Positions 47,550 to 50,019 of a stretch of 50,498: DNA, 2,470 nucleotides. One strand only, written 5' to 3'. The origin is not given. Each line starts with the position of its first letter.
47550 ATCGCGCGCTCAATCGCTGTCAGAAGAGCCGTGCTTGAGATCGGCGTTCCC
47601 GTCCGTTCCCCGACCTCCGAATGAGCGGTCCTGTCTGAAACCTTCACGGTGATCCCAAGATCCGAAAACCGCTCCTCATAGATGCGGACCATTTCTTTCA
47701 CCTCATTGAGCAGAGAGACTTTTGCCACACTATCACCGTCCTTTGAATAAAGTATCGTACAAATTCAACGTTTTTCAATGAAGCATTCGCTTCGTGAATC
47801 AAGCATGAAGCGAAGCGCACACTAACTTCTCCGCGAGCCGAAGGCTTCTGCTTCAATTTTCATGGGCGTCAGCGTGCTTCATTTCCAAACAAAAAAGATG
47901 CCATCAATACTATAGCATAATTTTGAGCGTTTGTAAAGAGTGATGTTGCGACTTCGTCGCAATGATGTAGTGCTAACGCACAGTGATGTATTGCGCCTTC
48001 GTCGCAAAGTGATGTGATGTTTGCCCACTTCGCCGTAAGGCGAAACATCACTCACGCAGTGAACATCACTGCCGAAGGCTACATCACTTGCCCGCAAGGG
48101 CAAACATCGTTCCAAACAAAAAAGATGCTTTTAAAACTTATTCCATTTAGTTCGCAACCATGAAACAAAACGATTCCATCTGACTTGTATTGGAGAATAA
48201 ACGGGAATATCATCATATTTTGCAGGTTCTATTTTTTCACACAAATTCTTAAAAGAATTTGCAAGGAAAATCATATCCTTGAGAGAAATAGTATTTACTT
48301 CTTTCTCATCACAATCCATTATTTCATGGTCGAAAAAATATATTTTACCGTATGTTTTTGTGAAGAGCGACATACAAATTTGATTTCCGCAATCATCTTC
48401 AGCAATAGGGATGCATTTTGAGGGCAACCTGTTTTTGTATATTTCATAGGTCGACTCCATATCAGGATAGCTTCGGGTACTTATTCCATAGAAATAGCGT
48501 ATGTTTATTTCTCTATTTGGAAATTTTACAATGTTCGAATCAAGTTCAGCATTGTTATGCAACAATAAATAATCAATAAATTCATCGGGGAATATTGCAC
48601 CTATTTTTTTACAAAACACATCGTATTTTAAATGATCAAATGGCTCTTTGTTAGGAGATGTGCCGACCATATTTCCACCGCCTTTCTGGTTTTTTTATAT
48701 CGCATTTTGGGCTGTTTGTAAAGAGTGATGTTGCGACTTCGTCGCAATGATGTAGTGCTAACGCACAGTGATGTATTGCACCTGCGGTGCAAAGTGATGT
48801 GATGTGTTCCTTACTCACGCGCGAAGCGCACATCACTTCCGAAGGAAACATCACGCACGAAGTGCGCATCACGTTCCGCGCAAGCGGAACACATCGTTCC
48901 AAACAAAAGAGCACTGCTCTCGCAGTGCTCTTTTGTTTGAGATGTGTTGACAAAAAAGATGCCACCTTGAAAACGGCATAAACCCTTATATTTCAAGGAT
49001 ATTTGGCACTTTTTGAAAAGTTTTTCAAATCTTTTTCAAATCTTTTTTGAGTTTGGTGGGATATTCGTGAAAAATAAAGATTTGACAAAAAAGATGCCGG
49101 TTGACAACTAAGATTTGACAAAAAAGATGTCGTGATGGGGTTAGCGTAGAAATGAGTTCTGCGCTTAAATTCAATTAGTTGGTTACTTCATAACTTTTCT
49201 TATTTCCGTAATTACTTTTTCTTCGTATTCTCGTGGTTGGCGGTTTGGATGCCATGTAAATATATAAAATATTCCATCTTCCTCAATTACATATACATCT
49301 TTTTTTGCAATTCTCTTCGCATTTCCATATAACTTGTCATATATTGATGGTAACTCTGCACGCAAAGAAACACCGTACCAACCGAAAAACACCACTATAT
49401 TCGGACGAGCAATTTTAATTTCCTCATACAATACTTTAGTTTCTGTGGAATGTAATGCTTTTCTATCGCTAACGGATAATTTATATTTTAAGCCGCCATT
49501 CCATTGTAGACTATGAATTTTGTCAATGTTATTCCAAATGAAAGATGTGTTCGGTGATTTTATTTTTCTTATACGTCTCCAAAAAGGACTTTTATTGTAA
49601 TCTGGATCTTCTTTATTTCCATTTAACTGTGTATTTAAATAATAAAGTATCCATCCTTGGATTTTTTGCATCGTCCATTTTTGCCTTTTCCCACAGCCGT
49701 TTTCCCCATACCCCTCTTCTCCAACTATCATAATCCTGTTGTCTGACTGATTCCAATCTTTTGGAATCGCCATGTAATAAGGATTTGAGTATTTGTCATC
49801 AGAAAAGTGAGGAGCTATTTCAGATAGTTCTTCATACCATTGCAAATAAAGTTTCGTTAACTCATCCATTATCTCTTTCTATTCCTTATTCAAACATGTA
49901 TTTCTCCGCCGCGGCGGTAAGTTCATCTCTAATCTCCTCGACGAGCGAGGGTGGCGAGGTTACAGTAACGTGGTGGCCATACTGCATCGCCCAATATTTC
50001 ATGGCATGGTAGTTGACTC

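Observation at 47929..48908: Two copies of a ~195-bp structured element with compensatory stem changes, one after each AT-rich cassette gene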

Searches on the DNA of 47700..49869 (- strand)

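Call 15: search_rna_families(source=window, start=47700, end=49200, threshold=evalue, max_evalue=10)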
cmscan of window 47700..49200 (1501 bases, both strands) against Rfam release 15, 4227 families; matches with E-value up to 10: 25.
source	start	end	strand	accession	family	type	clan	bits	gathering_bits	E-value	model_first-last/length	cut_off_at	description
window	48040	48112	-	RF01706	Gut-1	Gene; sRNA;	-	37.9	50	1.8e-05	1-77/77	no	Gut-1 RNA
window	48825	48899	-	RF01706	Gut-1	Gene; sRNA;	-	31.5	50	0.00079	1-77/77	no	Gut-1 RNA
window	48903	49086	-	RF04184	BTnc060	Gene; sRNA;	-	24.5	228.9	0.31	1-213/213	no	Bacteroides sRNA BTnc060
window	48891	49099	+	RF02842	RefA1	Gene; sRNA;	-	24.3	94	0.0099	1-222/222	no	Enterococcus sRNA A1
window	48901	48989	-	RF02432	SpF25_sRNA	Gene; sRNA;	-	24.2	48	0.33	1-102/102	no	Streptococcus sRNA SpF25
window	48888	48949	-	RF04197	mir-9457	Gene; miRNA;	-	21.7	90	0.28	1-68/68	no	mir-9457 microRNA precursor family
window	48776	48940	+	RF02637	EF0408_EF0409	Gene; sRNA;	-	20.6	440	0.0077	1-412/412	no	Enterococcus sRNA EF0408_EF0409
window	47913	47994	+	RF01706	Gut-1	Gene; sRNA;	-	20.6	50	0.45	1-77/77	no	Gut-1 RNA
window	49049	49117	-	RF02900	AaHKsRNA82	Gene; sRNA;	-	20.4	51.4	4.6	1-81/81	no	Aggregatibacter sRNA 82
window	48953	49088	-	RF01254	snR34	Gene; snRNA; snoRNA; HACA-box;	CL00042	20.3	39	6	1-206/206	no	Small nucleolar RNA snR34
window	48215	48272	+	RF03272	mir-2187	Gene; miRNA;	-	19.9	67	2.1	1-62/62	no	mir-2187 microRNA precursor family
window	48897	48942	+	RF04197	mir-9457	Gene; miRNA;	-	19.7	90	0.96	1-68/68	no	mir-9457 microRNA precursor family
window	48893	48946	-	RF03765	mir-2059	Gene; miRNA;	-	18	90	2.6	1-68/68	no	mir-2059 microRNA precursor family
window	48791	48839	+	RF02478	GlsR10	Gene; snRNA; snoRNA; CD-box;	-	17.8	75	1.5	1-68/68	no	Small nucleolar RNA GlsR10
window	48887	48949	-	RF04286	mir-513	Gene; miRNA;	CL00136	17.6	72.1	2.3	1-82/82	no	mir-513 microRNA precursor family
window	48697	48779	+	RF01706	Gut-1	Gene; sRNA;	-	16.9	50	3.9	1-77/77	no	Gut-1 RNA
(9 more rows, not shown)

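Call 18: search_rna_families(source=window, start=47900, end=48950, threshold=evalue, max_evalue=1, show_alignments=4)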
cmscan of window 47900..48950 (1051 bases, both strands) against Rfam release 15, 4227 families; matches with E-value up to 1: 8.
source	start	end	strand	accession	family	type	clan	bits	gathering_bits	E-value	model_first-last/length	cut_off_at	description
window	48040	48112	-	RF01706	Gut-1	Gene; sRNA;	-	37.9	50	1.3e-05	1-77/77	no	Gut-1 RNA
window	48825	48899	-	RF01706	Gut-1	Gene; sRNA;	-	31.5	50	0.00055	1-77/77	no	Gut-1 RNA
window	48888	48949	-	RF04197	mir-9457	Gene; miRNA;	-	21.7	90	0.19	1-68/68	no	mir-9457 microRNA precursor family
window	48900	48934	+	RF02621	BSnc120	Gene; sRNA;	-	21.4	114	0.053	36-70/88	no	Brucella sRNA 120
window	47913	47994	+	RF01706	Gut-1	Gene; sRNA;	-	20.6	50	0.32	1-77/77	no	Gut-1 RNA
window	48901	48950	-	RF02231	sX12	Gene; sRNA;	-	20.6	106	0.53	29-78/78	5'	Xanthomonas sRNA sX12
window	48897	48942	+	RF04197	mir-9457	Gene; miRNA;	-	19.7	90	0.67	1-68/68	no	mir-9457 microRNA precursor family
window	48897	48950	-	RF00018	CsrB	Gene; sRNA;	CL00106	12.6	71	0.52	286-356/356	5'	CsrB/RsmB RNA family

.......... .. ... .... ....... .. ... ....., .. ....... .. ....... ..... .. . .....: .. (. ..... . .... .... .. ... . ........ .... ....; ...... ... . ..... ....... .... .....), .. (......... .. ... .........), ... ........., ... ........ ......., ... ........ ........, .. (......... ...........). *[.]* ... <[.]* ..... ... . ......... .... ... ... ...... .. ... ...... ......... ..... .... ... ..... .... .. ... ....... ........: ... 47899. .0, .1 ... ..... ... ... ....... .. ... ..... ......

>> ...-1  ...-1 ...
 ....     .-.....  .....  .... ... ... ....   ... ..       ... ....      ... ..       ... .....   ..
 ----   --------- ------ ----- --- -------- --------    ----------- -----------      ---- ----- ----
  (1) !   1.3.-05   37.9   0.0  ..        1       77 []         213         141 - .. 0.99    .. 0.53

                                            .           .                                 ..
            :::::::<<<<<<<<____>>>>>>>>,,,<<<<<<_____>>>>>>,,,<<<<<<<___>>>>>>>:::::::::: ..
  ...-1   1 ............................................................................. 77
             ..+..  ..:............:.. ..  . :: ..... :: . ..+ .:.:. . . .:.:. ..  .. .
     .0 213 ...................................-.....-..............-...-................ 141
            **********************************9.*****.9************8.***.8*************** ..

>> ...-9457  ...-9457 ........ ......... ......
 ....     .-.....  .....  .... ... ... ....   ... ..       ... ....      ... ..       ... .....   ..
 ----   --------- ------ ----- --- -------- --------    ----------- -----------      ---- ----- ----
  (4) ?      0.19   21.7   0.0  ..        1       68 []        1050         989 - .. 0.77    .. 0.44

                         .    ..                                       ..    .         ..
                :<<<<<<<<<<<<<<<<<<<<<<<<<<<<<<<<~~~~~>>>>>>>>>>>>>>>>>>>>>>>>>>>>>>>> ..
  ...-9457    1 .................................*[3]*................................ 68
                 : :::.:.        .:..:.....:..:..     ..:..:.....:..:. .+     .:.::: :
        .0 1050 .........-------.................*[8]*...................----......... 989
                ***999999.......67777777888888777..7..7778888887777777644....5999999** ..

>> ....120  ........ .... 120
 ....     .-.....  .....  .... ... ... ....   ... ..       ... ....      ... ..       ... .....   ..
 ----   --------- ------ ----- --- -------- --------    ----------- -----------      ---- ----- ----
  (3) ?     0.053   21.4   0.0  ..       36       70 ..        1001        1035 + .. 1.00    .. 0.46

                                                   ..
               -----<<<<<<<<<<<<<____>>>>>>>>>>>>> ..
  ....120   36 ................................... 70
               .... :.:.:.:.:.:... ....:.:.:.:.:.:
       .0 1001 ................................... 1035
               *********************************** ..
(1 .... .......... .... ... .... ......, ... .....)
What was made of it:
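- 47939..48111 (-): Element A core. Read on the minus strand: GATGT-hairpin x4 (Gut-1-like arm), central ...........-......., then hairpin-ACATCAY x3. Gut-1 sub-threshold hit at 48040-48112, 37.9 bits (call 18).
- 48724..48898 (-): Element B core. Same architecture as A, but its 5' arm (minus-strand reading) is of the GTGTTCC type instead of the TTTGCCC type. Gut-1 hit at 48825-48899, 31.5 bits (call 18).
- On Gut-1 RNA (RF01706): The window copies score 37.9 and 31.5 bits, over the full model length 1-77, on the minus strand (calls 15, 18). The alignment to the model consensus shows the same layout, with GUGAUGU in place of GUGAAAU (call 18).
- Closest known: Gut-1 RNA motif. Different: The window copies score 37.9 and 31.5 bits, below the cut-off of 50 (call 18).
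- Full-length Gut-1 matches on the strand of the upstream genes (calls 15, 18).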

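Call 27: search_rna_families(sources=[L003, L005, L017, L042, L061, L078, L090, L102, L103, L115, L011, L022, L037, L068, L082, L092, L094, L096], threshold=gathering)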
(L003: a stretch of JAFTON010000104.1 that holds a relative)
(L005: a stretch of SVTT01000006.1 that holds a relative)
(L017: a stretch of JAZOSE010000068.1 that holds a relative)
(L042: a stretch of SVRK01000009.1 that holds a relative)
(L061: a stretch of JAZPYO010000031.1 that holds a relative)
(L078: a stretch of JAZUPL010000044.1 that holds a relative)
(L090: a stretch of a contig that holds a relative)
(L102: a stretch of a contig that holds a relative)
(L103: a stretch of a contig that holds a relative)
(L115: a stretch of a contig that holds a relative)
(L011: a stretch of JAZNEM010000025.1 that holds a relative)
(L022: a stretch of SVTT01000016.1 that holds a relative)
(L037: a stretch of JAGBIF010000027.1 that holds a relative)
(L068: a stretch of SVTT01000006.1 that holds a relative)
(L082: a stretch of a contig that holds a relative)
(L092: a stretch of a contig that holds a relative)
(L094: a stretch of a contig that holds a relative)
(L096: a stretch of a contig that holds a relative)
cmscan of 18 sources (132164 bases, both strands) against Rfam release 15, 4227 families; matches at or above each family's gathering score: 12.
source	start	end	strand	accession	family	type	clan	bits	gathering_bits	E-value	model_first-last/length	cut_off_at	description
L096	6176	6248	-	RF00005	tRNA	Gene; tRNA;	CL00001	71.1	29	3.1e-13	1-71/71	no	tRNA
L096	5996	6068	-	RF00005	tRNA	Gene; tRNA;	CL00001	69.2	29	1.1e-12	1-71/71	no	tRNA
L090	698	770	+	RF00005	tRNA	Gene; tRNA;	CL00001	69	29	1.2e-12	1-71/71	no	tRNA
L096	6094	6167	-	RF00005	tRNA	Gene; tRNA;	CL00001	68.5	29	1.7e-12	1-71/71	no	tRNA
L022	4647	4718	+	RF00005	tRNA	Gene; tRNA;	CL00001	67.9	29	2.5e-12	1-71/71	no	tRNA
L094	105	176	+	RF00005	tRNA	Gene; tRNA;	CL00001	66.9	29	4.7e-12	1-71/71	no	tRNA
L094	24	96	+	RF00005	tRNA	Gene; tRNA;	CL00001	65.3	29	1.2e-11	1-71/71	no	tRNA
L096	5913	5985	-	RF00005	tRNA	Gene; tRNA;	CL00001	65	29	1.5e-11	1-71/71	no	tRNA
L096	5688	5759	-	RF00005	tRNA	Gene; tRNA;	CL00001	64.4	29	2.2e-11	1-71/71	no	tRNA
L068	3917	3990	-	RF00005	tRNA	Gene; tRNA;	CL00001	57.4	29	1.9e-09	1-71/71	no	tRNA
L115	271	356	-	RF00005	tRNA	Gene; tRNA;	CL00001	54.8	29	9.6e-09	1-71/71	no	tRNA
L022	4764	4845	+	RF00005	tRNA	Gene; tRNA;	CL00001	47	29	1.4e-06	1-71/71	no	tRNA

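Call 47: build_rna_model(alignment_id=A2, structure=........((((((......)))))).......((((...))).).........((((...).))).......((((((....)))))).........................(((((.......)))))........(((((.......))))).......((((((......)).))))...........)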
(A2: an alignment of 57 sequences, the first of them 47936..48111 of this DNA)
Model R1 built from alignment A2 (57 sequences, 193 columns); structure: as given.
model positions 174; base pairs 36; branch points 6; effective number of sequences 1.83; information 0.59 bits per position. Calibrated on 0.2 Mb of random sequence (short: E-values are rough).
structure used (alignment columns):
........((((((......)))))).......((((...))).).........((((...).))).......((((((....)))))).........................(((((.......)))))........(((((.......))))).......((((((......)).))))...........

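Call 48: search_with_rna_model(model_id=R1, source=window, max_evalue=10, show_alignments=3)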
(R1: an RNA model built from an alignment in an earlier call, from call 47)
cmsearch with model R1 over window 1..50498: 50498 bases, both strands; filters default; matches with E-value up to 10: 4.
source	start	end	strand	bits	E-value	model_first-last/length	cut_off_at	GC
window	47939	48111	-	185.7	2.6e-48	1-174/174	no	0.51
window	48724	48898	-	146.1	9.5e-38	1-174/174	no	0.52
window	47939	48111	+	71.2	9.3e-18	1-174/174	no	0.51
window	48724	48898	+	50.6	3e-12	1-174/174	no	0.52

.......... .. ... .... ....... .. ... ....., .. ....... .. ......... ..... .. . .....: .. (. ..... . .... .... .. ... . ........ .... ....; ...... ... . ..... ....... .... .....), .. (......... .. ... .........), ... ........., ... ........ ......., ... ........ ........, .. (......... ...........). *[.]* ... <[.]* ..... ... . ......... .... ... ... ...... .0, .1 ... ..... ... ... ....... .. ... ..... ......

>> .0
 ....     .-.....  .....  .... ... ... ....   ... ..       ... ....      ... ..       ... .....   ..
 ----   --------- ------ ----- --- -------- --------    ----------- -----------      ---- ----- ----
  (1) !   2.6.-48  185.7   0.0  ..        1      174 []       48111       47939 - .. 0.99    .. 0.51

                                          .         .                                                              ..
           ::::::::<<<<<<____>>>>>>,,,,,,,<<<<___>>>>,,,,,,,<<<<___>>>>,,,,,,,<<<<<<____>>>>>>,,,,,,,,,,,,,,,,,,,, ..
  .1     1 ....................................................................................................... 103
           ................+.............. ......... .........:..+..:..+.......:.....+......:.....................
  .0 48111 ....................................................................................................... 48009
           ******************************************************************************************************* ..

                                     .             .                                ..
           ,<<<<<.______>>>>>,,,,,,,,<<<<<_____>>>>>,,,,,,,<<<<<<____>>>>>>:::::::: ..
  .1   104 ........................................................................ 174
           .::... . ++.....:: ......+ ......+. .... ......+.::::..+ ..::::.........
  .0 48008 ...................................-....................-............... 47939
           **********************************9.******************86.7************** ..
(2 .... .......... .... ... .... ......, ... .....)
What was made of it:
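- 47939..48111 (-): Model R1 scores 185.7 bits on the minus strand against 71.2 on the plus strand (call 48).
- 48724..48898 (-): R1 scores 146.1 bits on the minus strand against 50.6 on the plus strand (call 48).
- Checked: The covariance-model cores are 47939-48111 and 48724-48898, with the minus strand scoring best (call 48).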
